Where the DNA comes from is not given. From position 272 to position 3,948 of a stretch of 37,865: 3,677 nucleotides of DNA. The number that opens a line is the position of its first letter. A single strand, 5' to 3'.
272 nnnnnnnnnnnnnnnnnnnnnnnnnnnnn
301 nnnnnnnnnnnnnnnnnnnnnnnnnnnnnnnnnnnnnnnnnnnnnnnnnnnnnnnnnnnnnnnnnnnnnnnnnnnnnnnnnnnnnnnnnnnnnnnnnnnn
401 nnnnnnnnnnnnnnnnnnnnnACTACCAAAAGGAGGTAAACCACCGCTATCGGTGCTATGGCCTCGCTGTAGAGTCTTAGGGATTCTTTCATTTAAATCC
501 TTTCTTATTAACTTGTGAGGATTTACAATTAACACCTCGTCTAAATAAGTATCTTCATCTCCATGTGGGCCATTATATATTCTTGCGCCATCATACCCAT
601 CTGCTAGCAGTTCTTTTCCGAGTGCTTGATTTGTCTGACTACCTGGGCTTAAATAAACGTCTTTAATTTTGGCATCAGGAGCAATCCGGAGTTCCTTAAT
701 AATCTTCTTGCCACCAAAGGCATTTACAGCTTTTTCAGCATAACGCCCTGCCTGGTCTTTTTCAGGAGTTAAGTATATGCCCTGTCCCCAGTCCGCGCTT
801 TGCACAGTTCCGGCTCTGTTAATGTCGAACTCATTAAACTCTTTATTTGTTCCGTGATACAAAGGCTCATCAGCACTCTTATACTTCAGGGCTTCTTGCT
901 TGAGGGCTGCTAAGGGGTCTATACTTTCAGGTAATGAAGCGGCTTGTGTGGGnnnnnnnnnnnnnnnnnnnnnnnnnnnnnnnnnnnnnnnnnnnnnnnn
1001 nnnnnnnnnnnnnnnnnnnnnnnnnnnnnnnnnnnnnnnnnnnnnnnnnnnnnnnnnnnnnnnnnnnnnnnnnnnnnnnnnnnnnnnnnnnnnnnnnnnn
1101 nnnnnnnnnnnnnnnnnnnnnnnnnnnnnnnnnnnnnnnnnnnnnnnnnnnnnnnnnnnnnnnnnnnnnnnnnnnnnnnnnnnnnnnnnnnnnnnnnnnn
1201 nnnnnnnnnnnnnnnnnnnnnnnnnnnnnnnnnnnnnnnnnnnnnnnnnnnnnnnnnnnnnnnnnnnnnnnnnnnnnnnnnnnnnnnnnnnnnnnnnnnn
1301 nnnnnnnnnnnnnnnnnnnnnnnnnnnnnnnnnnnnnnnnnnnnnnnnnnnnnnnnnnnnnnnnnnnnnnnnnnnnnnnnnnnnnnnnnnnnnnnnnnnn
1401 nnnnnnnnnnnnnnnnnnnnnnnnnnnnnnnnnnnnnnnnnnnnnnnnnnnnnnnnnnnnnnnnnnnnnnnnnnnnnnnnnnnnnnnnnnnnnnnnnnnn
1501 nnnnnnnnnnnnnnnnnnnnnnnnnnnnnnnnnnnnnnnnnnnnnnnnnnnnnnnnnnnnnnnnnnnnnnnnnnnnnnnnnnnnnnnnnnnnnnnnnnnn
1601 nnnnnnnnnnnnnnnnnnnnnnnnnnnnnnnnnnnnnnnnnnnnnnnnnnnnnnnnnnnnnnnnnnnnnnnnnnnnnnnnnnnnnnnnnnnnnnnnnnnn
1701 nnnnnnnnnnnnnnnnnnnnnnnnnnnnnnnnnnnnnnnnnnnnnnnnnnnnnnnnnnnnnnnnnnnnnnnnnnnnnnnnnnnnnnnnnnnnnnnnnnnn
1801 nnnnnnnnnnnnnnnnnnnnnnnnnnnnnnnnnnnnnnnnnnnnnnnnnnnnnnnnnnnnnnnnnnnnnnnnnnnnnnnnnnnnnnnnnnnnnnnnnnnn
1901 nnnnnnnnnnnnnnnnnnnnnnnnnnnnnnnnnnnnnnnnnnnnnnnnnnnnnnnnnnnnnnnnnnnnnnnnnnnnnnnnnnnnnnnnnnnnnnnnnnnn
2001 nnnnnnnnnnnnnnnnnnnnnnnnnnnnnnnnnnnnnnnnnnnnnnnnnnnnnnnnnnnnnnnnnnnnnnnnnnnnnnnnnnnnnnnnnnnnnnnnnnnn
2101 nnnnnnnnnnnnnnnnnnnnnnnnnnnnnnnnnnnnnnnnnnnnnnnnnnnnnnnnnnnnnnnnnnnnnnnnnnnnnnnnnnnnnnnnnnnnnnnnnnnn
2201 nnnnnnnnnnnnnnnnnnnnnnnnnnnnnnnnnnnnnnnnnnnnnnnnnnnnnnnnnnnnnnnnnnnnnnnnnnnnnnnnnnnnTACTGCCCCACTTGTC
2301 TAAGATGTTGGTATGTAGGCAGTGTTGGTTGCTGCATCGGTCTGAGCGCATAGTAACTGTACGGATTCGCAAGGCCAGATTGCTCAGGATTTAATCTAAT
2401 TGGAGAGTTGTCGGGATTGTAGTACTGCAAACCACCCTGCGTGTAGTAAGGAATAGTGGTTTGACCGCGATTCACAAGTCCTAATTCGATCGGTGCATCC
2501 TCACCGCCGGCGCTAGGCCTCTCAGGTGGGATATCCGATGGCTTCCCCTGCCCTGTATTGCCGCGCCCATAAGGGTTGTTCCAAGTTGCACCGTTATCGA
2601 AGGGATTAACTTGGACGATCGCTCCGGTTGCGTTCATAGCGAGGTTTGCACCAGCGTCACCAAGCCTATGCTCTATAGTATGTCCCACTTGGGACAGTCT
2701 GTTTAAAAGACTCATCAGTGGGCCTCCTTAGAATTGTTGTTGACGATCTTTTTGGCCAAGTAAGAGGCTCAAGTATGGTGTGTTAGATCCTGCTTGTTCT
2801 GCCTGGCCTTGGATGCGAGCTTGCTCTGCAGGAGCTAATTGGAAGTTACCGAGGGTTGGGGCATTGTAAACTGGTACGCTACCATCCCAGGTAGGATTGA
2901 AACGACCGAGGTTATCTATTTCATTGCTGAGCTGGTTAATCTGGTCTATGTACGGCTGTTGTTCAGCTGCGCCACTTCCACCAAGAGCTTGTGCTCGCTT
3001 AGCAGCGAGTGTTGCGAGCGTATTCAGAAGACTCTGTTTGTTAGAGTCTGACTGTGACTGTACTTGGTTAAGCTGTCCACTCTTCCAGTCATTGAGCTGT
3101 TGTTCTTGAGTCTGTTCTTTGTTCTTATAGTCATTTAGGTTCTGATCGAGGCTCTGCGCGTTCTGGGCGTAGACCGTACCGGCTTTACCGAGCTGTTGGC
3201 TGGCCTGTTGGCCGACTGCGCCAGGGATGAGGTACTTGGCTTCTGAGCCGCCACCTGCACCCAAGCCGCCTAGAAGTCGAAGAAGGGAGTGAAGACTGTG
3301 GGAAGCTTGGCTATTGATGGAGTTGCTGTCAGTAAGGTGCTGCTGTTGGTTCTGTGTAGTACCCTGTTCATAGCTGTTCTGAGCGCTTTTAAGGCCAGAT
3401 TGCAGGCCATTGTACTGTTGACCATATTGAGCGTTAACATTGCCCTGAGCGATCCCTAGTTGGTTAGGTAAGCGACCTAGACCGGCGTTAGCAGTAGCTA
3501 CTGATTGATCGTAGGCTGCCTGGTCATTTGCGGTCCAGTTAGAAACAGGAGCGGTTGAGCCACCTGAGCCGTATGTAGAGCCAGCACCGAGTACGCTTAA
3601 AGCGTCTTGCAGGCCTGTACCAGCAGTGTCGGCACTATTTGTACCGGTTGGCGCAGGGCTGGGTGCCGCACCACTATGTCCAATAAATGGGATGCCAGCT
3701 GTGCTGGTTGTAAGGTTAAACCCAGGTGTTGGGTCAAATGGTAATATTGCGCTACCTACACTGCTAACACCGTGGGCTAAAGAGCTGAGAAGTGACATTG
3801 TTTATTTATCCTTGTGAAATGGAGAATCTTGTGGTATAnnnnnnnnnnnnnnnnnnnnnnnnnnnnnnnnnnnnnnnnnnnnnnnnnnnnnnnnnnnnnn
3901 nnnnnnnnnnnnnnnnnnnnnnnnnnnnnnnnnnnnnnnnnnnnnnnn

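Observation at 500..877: PARP-like (H-Y-E) ADP-ribosyltransferase-type motif set inside the giant virion protein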

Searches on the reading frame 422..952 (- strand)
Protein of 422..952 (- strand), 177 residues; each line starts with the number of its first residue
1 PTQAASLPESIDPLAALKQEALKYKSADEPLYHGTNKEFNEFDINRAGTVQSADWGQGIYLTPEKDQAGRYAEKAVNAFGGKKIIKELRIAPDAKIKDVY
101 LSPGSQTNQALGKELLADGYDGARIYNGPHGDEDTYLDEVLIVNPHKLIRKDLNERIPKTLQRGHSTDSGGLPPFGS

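Call 7: search_protein_families(library=pfam, proteins=[window:422-952:-], max_evalue=10)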
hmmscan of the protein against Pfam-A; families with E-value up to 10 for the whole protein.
window:422-952:- (177 aa): 2 families
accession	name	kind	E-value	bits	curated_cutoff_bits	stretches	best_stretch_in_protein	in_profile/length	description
PF18760.7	ART-PolyVal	-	7.2e-09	37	31.2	1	31-101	9-58/140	ADP-Ribosyltransferase in polyvalent proteins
PF13151.12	DUF3990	-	9.1e-09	35.6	32.2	1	31-93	3-63/152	Protein of unknown function (DUF3990)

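Call 14: find_homologous_proteins(query=window:467-937:-, max_evalue=0.01)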
Query seq(157 aa): 30 candidates shared short words with the query, none scored E <= 0.01.

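Call 27: search_protein_representatives(alignment_id=A1)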
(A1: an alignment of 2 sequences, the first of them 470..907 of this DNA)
Query: 2 sequences, 155 profile positions. Proteins with E-value up to 0.001 (for the whole library): 1470; up to 1e-10: 203; up to 1e-30: 5. The best 150 are listed.
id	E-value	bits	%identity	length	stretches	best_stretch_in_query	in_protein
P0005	3.5e-58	212.0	-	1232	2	3-154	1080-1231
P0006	1.6e-53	196.9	-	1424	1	19-145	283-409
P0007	3.0e-42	160.3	-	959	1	20-142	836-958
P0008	5.0e-34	133.6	-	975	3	2-74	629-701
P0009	1.0e-30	122.8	-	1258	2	3-155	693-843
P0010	1.2e-29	119.3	-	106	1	2-89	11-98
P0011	5.7e-29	117.2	-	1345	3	2-153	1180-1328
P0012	1.5e-28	115.8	-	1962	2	2-153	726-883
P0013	3.1e-27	111.5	-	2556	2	2-70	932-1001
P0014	4.4e-25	104.5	-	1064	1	5-153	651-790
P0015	5.1e-25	104.3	-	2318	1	2-154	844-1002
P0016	7.5e-25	103.8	-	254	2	2-74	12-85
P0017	2.2e-24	102.2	-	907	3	3-153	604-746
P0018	9.1e-24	100.3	-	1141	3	2-70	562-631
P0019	7.7e-23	97.2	-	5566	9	11-72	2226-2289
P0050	2.6e-16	76.0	-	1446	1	13-153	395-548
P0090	2.9e-14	69.4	-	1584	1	3-152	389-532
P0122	8.5e-13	64.6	-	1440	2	2-153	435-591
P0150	5.7e-12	61.9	-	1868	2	2-153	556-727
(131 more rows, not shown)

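Call 35: search_solved_structures(query=A3, max_evalue=10, show_alignments=3)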
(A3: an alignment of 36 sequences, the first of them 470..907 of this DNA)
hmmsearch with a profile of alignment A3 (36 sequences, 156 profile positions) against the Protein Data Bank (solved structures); distinct sequences matched with E-value up to 10: 58.
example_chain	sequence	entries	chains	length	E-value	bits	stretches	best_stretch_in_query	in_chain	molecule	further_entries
1dtp_A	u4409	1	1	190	0.00047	23.5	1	11-103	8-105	DIPHTHERIA TOXIN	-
1ddt_A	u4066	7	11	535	0.003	20.9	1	12-102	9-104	DIPHTHERIA TOXIN | DIPHTHERIA TOXIN (DIMERIC)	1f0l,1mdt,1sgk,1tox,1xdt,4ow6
2pqf_A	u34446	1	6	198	0.0037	20.6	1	20-70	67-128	Poly [ADP-ribose] polymerase 12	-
8g0f_A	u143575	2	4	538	0.0042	20.5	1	11-102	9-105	Diphtheria toxin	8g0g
7k7b_A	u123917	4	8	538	0.0044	20.4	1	11-102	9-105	Diphtheria toxin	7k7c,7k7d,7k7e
9p8h_SD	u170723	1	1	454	0.005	20.2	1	93-136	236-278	40S ribosomal protein S3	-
4py4_A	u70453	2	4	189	0.029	17.7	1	4-77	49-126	Poly [ADP-ribose] polymerase 14 | Isoform 1 of Protein mono-ADP-ribosyltransferase PARP14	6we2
3goy_A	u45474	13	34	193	0.03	17.7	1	4-77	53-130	Poly [ADP-ribose] polymerase 14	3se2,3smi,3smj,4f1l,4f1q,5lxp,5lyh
6we3_A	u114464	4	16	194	0.03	17.7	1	4-77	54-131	Protein mono-ADP-ribosyltransferase PARP14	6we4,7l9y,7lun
5v7t_A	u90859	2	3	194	0.031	17.7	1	4-77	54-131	Poly [ADP-ribose] polymerase 14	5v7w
8xpx_A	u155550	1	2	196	0.048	17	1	20-70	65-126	Protein mono-ADP-ribosyltransferase PARP12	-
6v3w_A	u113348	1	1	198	0.049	17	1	20-70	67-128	Protein mono-ADP-ribosyltransferase PARP12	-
3bqg_A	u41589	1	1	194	0.066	16.6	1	34-128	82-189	Peptide methionine sulfoxide reductase msrA/msrB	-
3bqh_A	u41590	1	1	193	0.07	16.5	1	34-128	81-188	Peptide methionine sulfoxide reductase msrA/msrB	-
3bqf_A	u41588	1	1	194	0.07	16.5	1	34-128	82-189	Peptide methionine sulfoxide reductase msrA/msrB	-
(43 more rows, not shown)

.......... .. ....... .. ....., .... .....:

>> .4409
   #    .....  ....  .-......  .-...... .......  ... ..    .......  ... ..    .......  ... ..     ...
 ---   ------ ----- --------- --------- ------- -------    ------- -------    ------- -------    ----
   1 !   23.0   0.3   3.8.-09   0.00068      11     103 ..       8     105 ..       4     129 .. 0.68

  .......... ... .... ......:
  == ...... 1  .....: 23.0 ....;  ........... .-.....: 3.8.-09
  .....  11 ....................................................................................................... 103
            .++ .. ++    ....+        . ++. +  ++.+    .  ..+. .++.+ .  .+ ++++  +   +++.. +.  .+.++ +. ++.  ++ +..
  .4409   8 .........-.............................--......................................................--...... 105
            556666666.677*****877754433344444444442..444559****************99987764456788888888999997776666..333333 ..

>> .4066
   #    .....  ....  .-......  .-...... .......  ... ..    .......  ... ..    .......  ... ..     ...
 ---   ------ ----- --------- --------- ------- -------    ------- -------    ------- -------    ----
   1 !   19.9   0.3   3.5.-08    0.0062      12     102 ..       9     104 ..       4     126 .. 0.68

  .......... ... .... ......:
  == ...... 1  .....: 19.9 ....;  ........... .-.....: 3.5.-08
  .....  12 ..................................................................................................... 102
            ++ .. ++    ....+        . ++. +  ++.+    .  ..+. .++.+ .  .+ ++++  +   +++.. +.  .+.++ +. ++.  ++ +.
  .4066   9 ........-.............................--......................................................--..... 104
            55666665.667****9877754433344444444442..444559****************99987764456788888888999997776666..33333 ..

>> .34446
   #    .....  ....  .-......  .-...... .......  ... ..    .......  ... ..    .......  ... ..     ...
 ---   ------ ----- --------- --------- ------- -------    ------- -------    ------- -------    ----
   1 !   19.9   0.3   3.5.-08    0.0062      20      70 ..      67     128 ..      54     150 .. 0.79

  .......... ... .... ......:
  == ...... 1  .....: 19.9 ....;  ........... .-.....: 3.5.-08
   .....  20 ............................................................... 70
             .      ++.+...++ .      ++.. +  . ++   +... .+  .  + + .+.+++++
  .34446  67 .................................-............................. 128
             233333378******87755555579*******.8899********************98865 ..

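Call 36: search_protein_families(library=pfam, alignment_id=A3, max_evalue=0.01)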
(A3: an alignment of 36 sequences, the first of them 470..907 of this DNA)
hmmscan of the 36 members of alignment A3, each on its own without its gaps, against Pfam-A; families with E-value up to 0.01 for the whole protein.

A. member 1, window:470-907:- (146 aa): 2 families
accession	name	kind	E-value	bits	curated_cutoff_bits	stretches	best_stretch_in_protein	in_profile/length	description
PF18760.7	ART-PolyVal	-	4.1e-09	37.8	31.2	1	16-86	9-58/140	ADP-Ribosyltransferase in polyvalent proteins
PF13151.12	DUF3990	-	6e-09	36.2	32.2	1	16-79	3-64/152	Protein of unknown function (DUF3990)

B. families by the number of members that match (of 36 scanned): 5 families
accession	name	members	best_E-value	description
PF18760.7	ART-PolyVal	36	5.8e-26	ADP-Ribosyltransferase in polyvalent proteins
PF13151.12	DUF3990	28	5.5e-11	Protein of unknown function (DUF3990)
PF00644.27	PARP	3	0.00069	Poly(ADP-ribose) polymerase catalytic domain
PF05239.21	PRC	1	0.0012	PRC-barrel domain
PF22658.2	YycE-like_N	1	0.0068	YycE-like N-terminal domain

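Call 43: predict_structure(alignment_id=A3)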
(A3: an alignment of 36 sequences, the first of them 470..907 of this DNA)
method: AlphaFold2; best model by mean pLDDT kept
length: 146 residues; sequences in the alignment: 36
mean_pLDDT: 86.9   pTM: 0.79
mean pLDDT of the five models: 86.9, 86.8, 84.6, 84.5, 82.6
residues with pLDDT >= 90: 98; 70-90: 21; 50-70: 26; < 50: 1
segments of 3 or more residues with pLDDT < 50: none
pLDDT, mean of each block of 10 residues (from residue 1): 55 87 91 72 94 95 95 95 93 91 97 94 95 81 58
secondary structure, 60 per line:
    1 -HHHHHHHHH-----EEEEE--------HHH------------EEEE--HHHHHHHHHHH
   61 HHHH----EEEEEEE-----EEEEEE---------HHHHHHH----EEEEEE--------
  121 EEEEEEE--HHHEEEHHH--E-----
elements in order: H2-10 E16-20 E44-47 H50-64 E69-75 E81-86 H96-102 E107-112 E121-127 E133-135

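Call 46: fold_search(model_id=the predicted structure, library=pdb)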
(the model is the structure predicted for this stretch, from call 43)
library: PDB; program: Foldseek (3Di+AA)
matches with E <= 10: 439; with E <= 0.001: 14
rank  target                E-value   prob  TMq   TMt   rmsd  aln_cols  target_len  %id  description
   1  4pnt_B                4.4e-04  1.00  0.44  0.33   8.9       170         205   15  Crystal Structure of human Tankyrase 2 in complex with 1,5-IQD. (released 2014-10-15)
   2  4pnq_B                5.0e-04  1.00  0.51  0.38   8.2       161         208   14  Crystal Structure of human Tankyrase 2 in complex with 5AIQ. (released 2014-10-15)
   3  4tk5_A                5.4e-04  1.00  0.51  0.39   8.2       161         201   14  Crystal Structure of human Tankyrase 2 in complex with EB47. (released 2014-10-15)
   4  9r35_D                5.4e-04  1.00  0.53  0.53   7.7       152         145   12  Crystal structure of the Pseudomonas putida Xre-RES toxin-antitoxin complex bound to promoter DNA (released 2025-08-20)
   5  4pnm_D                5.4e-04  1.00  0.49  0.37   8.2       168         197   14  Crystal Structure of human Tankyrase 2 in complex with Nu1025. (released 2014-10-15)
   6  6gw6_A                5.4e-04  1.00  0.50  0.50   7.9       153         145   15  Structure of the Pseudomonas putida RES-Xre toxin-antitoxin complex (released 2018-10-24)
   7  4pns_A                6.5e-04  1.00  0.53  0.40   7.9       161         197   14  Crystal Structure of human Tankyrase 2 in complex with INH2BP. (released 2014-10-15)
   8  4pml_D                6.9e-04  1.00  0.51  0.39   8.1       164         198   14  Crystal Structure of human Tankyrase 2 in complex with 3-amino-benzamide. (released 2014-10-15)
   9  6d0h_C                7.4e-04  1.00  0.56  0.52   4.7       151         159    9  ParT: Prs ADP-ribosylating toxin bound to cognate antitoxin ParS (released 2019-01-09)
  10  4pnn_D                8.4e-04  1.00  0.51  0.40   7.8       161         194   14  Crystal Structure of human Tankyrase 2 in complex with 4HQN. (released 2014-10-15)
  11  4pnr_A                8.9e-04  1.00  0.52  0.39   7.9       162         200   14  Crystal Structure of human Tankyrase 2 in complex with TIQ-A. (released 2014-10-15)
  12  4pnt_A                8.9e-04  1.00  0.47  0.36   8.2       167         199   14  Crystal Structure of human Tankyrase 2 in complex with 1,5-IQD. (released 2014-10-15)
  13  4tkg_B                9.5e-04  1.00  0.51  0.38   7.5       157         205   14  Crystal Structure of human Tankyrase 2 in complex with AZD2281. (released 2014-10-15)
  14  8he8_B                9.5e-04  1.00  0.50  0.23   7.1       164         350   13  Human ADP-ribosyltransferase 2 (PARP2) catalytic domain bound to a quinazoline-2,4(1H,3H)-dione inhibitor (released 2023-11-08)
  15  4pnq_A                1.1e-03  1.00  0.47  0.36   8.5       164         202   12  Crystal Structure of human Tankyrase 2 in complex with 5AIQ. (released 2014-10-15)
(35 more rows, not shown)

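Call 52: fold_search(model_id=the predicted structure, library=viral)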
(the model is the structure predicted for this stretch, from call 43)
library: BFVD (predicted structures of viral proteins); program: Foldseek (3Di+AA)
matches with E <= 10: 594; with E <= 0.001: 82
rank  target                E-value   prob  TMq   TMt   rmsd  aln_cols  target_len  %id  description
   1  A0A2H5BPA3            1.6e-09  1.00  0.64  0.63   3.9       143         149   26  ART-PolyVal-like domain-containing protein [Salmonella phage Mutine]
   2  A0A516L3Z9            3.7e-09  1.00  0.73  0.15   4.7       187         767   19  (no name in the UniProt tables at hand)
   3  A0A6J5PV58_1          7.3e-09  1.00  0.61  0.07   4.1       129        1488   25  Uncharacterized protein [uncultured Caudovirales phage]
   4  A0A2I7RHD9            1.0e-07  1.00  0.63  0.18   7.0       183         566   22  (no name in the UniProt tables at hand)
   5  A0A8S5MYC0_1          9.0e-07  1.00  0.58  0.07   8.6       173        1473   17  Nuclease [Myoviridae sp. ctRRy11]
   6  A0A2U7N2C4            1.0e-06  1.00  0.53  0.62   5.5       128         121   20  Uncharacterized protein [Pseudomonas phage PspYZU01]
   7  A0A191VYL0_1          1.8e-06  1.00  0.56  0.08  10.0       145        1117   15  VRNAP protein [Roseobacter phage RD-1410W1-01]
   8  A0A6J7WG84            1.8e-06  1.00  0.59  0.29   9.6       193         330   18  Uncharacterized protein [uncultured Caudovirales phage]
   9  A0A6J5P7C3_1          1.9e-06  1.00  0.55  0.07   4.4       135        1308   18  Uncharacterized protein [uncultured Caudovirales phage]
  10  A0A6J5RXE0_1          2.2e-06  1.00  0.52  0.06   6.2       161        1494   16  Uncharacterized protein [uncultured Caudovirales phage]
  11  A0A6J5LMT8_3          2.5e-06  1.00  0.59  0.09   6.0       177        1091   14  Uncharacterized protein [uncultured Caudovirales phage]
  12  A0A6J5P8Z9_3          2.5e-06  1.00  0.51  0.07   7.0       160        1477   17  ART-PolyVal-like domain-containing protein [uncultured Caudovirales phage]
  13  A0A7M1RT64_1          2.6e-06  1.00  0.60  0.10   5.9       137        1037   20  ART-PolyVal-like domain-containing protein [uncultured phage cr130_1]
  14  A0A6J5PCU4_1          2.6e-06  1.00  0.51  0.06   5.6       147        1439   18  Uncharacterized protein (Fragment) [uncultured Caudovirales phage]
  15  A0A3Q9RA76            3.0e-06  1.00  0.57  0.24   5.4       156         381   17  Capsid maturation protease and MuF-like fusion protein [Microbacterium phage Schubert]
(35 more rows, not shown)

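Call 61: search_protein_families(library=pfam, proteins=[P0090, P0150, P0122, P0050, P0005, P0006], max_evalue=0.001)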
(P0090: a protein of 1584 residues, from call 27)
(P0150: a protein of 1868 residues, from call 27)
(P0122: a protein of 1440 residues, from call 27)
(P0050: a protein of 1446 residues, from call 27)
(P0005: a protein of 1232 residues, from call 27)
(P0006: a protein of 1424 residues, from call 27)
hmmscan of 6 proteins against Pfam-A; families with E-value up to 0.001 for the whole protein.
P0090 (1584 aa): 2 families
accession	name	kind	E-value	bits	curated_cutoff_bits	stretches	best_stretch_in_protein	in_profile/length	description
PF13151.12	DUF3990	-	1.9e-09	37.8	32.2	1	408-471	3-66/152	Protein of unknown function (DUF3990)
PF18760.7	ART-PolyVal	-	0.00012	23.3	31.2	1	408-506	9-112/140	ADP-Ribosyltransferase in polyvalent proteins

P0150 (1868 aa): 3 families
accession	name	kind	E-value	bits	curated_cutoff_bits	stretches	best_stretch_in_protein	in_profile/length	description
PF06414.18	Zeta_toxin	-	2.6e-15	56.8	22.3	1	788-923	14-160/199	Zeta toxin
PF13671.12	AAA_33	-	8.4e-09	36.3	27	1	794-914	3-123/143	AAA domain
PF18760.7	ART-PolyVal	-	1.3e-05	26.4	31.2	1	577-708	10-122/140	ADP-Ribosyltransferase in polyvalent proteins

P0122 (1440 aa): 0 families

P0050 (1446 aa): 2 families
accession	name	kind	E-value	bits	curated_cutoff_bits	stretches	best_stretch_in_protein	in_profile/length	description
PF13151.12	DUF3990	-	1.5e-08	34.9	32.2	1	405-468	3-64/152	Protein of unknown function (DUF3990)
PF07737.17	ATLF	-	5.2e-05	23.5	27.4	1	655-743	114-187/193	Anthrax toxin lethal factor, N- and C-terminal domain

P0005 (1232 aa): 3 families
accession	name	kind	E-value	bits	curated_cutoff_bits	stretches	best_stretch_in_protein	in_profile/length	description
PF18760.7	ART-PolyVal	-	4.3e-14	53.9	31.2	2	1096-1175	3-67/140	ADP-Ribosyltransferase in polyvalent proteins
PF13151.12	DUF3990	-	8.8e-09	35.7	32.2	1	1100-1162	3-62/152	Protein of unknown function (DUF3990)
PF02557.22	VanY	-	1.7e-07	31.5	25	1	30-91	18-85/132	D-alanyl-D-alanine carboxypeptidase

P0006 (1424 aa): 2 families
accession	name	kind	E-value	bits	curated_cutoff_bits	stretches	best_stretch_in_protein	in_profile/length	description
PF18760.7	ART-PolyVal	-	1.4e-10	42.5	31.2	1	284-354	6-66/140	ADP-Ribosyltransferase in polyvalent proteins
PF13151.12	DUF3990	-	6.9e-08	32.8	32.2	1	286-349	2-62/152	Protein of unknown function (DUF3990)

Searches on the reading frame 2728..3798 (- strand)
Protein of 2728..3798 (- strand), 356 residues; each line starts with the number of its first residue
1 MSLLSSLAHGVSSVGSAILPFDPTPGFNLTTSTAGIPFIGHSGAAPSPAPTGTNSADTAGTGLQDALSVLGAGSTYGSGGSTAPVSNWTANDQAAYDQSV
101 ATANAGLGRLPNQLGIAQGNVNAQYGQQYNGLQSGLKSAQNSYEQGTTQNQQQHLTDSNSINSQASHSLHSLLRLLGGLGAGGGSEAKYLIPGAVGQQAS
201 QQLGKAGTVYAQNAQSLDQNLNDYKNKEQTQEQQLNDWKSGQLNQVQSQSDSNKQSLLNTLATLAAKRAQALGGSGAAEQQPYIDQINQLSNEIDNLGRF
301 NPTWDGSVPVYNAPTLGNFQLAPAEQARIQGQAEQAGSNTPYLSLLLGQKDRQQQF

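Call 12: search_protein_families(library=phrogs, proteins=[window:2728-3798:-], max_evalue=0.001)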
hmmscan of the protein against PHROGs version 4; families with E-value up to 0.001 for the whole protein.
window:2728-3798:- (356 aa): 0 families

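Call 42: search_protein_families(library=pfam, proteins=[window:2731-3798:-], max_evalue=0.01)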
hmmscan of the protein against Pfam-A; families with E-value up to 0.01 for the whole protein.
window:2731-3798:- (356 aa): 0 families
